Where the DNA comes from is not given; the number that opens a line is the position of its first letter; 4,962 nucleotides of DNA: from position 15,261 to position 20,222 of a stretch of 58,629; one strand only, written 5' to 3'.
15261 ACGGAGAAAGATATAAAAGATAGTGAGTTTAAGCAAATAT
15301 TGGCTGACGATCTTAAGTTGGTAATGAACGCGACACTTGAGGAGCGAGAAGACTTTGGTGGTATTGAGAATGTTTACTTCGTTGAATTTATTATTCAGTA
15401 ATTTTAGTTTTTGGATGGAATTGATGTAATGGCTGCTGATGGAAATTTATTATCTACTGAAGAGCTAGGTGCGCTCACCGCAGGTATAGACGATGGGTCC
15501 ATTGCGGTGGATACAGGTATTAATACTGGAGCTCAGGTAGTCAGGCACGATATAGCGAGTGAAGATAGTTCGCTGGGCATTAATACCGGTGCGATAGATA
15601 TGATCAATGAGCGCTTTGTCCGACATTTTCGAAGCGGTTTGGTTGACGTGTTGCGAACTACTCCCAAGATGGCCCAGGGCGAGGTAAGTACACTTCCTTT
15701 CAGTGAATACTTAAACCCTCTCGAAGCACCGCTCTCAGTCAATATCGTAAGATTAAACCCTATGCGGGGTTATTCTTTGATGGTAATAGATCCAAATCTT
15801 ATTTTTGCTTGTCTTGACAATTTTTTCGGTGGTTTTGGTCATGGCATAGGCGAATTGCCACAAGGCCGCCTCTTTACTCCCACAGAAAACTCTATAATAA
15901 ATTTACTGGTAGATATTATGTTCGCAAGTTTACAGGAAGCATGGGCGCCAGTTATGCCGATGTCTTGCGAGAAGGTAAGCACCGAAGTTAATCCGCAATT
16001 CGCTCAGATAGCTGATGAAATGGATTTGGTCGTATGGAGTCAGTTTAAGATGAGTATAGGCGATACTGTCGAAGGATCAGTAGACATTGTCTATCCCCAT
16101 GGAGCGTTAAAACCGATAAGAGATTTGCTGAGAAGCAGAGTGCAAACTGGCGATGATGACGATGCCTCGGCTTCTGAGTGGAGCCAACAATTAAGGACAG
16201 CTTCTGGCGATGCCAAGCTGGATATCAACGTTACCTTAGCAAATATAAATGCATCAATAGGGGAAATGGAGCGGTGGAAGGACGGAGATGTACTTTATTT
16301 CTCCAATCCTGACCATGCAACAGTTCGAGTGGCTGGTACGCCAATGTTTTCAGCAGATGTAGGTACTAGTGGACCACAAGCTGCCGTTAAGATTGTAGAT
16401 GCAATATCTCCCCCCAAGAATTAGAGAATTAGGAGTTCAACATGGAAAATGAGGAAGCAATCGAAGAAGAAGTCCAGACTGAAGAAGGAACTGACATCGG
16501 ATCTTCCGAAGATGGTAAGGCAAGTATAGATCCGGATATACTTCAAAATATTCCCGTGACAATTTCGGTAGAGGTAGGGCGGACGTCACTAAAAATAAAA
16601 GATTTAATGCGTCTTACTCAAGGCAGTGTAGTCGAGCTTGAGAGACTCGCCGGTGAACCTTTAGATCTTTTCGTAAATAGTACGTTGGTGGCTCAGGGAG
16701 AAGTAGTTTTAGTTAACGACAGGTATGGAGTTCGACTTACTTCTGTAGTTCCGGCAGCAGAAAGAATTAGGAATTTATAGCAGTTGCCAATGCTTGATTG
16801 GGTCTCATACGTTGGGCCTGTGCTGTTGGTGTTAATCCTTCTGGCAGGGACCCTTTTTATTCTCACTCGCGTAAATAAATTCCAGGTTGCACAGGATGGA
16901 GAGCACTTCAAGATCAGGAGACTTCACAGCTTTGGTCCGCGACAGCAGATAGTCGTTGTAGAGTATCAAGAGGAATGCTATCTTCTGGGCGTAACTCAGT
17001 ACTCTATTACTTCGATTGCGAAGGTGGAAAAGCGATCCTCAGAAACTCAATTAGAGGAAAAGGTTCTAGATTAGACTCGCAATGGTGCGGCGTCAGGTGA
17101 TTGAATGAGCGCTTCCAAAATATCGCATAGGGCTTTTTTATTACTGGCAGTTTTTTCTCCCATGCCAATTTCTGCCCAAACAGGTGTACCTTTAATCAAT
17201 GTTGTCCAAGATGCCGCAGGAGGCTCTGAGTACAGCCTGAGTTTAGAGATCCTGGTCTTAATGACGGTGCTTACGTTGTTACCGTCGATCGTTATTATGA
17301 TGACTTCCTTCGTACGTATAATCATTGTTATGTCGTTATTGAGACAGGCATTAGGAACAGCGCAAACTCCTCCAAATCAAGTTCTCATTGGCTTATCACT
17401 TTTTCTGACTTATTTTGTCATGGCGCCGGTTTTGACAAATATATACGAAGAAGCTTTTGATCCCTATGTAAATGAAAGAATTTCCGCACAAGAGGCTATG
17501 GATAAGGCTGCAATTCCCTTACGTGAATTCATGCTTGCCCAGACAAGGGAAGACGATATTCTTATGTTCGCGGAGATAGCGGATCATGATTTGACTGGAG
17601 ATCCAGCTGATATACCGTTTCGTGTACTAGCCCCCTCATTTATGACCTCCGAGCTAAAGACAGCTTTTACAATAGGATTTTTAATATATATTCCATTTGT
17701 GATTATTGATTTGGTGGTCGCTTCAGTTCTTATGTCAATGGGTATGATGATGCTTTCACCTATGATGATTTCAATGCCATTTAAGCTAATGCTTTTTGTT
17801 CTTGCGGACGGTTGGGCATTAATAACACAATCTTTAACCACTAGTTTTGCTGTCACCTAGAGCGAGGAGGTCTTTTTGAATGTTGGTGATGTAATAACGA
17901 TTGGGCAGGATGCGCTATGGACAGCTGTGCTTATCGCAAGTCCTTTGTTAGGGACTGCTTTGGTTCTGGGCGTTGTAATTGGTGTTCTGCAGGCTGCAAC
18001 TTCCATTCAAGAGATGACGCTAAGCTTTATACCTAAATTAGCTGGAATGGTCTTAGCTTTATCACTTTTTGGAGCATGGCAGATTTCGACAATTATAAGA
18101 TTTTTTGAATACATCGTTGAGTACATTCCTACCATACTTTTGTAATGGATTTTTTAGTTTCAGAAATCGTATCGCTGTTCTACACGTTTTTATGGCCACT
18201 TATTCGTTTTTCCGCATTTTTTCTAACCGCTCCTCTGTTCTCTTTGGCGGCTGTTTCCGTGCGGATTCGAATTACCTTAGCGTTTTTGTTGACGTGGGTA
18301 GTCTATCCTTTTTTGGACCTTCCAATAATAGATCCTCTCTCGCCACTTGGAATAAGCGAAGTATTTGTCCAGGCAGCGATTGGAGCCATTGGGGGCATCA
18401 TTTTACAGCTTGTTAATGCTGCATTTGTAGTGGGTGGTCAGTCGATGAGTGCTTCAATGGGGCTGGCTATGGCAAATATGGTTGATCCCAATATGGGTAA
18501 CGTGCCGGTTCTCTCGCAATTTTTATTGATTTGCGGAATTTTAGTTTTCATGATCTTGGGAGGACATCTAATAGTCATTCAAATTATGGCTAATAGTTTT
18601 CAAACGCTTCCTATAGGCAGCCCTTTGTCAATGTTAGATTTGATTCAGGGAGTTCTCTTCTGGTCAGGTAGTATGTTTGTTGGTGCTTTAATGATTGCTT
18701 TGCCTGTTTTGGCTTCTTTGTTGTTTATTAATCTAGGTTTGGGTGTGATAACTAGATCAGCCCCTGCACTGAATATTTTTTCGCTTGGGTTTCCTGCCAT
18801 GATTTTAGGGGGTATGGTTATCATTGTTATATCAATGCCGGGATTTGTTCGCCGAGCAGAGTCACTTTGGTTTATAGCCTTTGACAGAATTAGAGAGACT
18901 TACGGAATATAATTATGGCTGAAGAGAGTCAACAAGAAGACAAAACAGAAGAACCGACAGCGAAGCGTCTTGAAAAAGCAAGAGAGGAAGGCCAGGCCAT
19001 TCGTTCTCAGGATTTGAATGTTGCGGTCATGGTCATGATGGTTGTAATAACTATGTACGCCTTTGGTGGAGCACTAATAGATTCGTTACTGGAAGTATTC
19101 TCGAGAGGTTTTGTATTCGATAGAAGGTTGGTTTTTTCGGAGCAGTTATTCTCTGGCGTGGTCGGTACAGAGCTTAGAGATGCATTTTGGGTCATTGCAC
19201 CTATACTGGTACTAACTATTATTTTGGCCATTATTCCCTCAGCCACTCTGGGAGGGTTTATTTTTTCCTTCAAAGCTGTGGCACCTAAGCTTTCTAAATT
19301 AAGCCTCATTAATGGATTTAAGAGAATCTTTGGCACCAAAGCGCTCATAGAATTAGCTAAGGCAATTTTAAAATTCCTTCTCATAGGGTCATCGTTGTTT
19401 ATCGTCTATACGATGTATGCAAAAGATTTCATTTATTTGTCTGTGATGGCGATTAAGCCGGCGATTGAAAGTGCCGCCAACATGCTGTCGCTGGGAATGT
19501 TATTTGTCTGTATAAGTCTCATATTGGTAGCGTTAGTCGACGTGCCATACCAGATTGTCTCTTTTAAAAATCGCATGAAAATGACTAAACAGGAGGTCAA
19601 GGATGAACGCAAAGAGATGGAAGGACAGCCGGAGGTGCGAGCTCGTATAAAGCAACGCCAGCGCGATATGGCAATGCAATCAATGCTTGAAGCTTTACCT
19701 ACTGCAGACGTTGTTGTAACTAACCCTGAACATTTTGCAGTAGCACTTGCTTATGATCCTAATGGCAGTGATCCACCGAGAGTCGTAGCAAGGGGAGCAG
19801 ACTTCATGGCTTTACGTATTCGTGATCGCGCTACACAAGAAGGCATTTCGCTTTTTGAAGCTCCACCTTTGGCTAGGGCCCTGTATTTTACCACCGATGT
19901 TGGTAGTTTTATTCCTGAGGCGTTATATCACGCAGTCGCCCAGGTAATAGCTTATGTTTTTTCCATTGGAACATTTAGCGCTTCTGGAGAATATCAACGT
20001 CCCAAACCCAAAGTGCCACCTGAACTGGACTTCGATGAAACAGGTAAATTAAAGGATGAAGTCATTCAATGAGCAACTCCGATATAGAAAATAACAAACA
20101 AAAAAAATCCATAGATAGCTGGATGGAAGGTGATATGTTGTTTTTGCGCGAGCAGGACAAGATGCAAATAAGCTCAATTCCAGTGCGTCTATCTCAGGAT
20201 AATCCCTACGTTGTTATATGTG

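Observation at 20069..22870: Candidate undescribed flagellar accessory module translationally coupled to flhB: degenerate P-loop/TM/SPOR protein, small acidic protein and single-pass coiled-coil protein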

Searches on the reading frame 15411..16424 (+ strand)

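Call 19: search_protein_families(library=pfam, proteins=[window:15411-16424:+], max_evalue=0.001)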
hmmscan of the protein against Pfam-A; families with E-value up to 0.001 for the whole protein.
window:15411-16424:+ (337 aa): 2 families
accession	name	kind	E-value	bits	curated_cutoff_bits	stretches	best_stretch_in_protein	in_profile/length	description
PF02154.20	FliM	-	3.9e-46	157.8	27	1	62-240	17-192/192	Flagellar motor switch protein FliM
PF01052.25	FliMN_C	-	3.7e-11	43.2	23.8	1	267-332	5-72/73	Type III flagellar switch regulator (C-ring) FliN C-term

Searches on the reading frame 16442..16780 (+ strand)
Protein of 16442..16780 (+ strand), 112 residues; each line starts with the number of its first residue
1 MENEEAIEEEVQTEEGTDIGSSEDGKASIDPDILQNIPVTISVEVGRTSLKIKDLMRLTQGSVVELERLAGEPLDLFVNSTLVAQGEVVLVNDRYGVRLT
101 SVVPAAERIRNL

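Call 87: search_protein_families(library=pfam, proteins=[window:16442-16780:+], max_evalue=0.00001)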
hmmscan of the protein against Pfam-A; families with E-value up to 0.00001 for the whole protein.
window:16442-16780:+ (112 aa): 1 family
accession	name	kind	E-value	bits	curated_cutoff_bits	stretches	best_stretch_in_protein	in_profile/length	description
PF01052.25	FliMN_C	-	3.7e-24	84.9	23.8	1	34-103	3-72/73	Type III flagellar switch regulator (C-ring) FliN C-term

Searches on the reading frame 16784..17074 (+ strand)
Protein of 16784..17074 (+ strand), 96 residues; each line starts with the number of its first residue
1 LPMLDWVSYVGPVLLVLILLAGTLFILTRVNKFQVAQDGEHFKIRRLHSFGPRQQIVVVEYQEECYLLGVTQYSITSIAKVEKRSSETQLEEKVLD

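Call 87: search_protein_families(library=pfam, proteins=[window:16784-17074:+], max_evalue=0.00001)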
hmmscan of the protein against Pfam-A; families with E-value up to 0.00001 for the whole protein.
window:16784-17074:+ (96 aa): 1 family
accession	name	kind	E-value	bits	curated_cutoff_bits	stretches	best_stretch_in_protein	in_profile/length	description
PF04347.18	FliO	-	3.1e-10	40.4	22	1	26-91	2-71/91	Flagellar biosynthesis protein, FliO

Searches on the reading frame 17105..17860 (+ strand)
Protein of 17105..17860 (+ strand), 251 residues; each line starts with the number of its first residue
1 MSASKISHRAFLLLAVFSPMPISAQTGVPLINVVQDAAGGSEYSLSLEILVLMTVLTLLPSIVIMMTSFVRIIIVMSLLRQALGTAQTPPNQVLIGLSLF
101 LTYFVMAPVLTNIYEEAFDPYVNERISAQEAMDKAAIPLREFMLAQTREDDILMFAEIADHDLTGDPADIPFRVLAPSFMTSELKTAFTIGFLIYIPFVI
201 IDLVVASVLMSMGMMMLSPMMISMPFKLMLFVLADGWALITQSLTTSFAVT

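Call 87: search_protein_families(library=pfam, proteins=[window:17105-17860:+], max_evalue=0.00001)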
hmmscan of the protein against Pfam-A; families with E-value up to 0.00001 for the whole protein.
window:17105-17860:+ (251 aa): 1 family
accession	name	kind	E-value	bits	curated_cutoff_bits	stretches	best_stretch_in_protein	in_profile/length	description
PF00813.25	FliP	-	4.5e-83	278.3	26.9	1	52-244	1-191/191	FliP family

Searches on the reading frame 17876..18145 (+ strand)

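Call 87: search_protein_families(library=pfam, proteins=[window:17876-18145:+], max_evalue=0.00001)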
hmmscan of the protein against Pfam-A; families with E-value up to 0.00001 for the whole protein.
window:17876-18145:+ (89 aa): 1 family
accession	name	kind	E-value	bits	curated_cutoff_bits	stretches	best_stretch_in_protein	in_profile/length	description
PF01313.24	Bac_export_3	-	4.7e-26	91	25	1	6-77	2-73/74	Bacterial export proteins, family 3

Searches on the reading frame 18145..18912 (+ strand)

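Call 87: search_protein_families(library=pfam, proteins=[window:18145-18912:+], max_evalue=0.00001)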
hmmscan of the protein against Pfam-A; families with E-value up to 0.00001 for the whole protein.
window:18145-18912:+ (255 aa): 1 family
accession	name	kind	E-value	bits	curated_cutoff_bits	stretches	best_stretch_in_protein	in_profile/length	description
PF01311.25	Bac_export_1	-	1.3e-56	192.2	27.8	1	13-241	2-226/230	Bacterial export proteins, family 1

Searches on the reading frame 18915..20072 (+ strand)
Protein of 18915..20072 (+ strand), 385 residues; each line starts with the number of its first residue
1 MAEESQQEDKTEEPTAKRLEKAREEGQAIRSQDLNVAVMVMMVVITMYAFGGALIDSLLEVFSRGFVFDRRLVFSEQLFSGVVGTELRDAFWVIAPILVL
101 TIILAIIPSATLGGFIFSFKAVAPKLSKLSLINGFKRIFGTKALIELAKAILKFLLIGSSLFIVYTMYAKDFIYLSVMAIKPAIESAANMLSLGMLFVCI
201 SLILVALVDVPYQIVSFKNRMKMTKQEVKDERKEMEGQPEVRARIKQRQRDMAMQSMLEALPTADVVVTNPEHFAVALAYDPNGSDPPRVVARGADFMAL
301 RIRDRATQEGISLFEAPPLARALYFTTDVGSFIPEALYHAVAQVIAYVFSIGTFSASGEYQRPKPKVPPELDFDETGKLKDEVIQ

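Call 87: search_protein_families(library=pfam, proteins=[window:18915-20072:+], max_evalue=0.00001)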
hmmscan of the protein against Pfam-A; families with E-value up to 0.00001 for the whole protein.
window:18915-20072:+ (385 aa): 1 family
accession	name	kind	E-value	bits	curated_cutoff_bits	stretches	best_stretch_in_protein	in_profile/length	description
PF01312.24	Bac_export_2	-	3.4e-117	391.9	24.4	1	8-348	1-335/335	FlhB HrpN YscU SpaS Family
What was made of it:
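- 18915..20072 (+): flhB, the export-gate switch protein. Its stop codon overlaps the orfA start codon. Pfam Bac_export_2, 391.9 bits (call 87).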
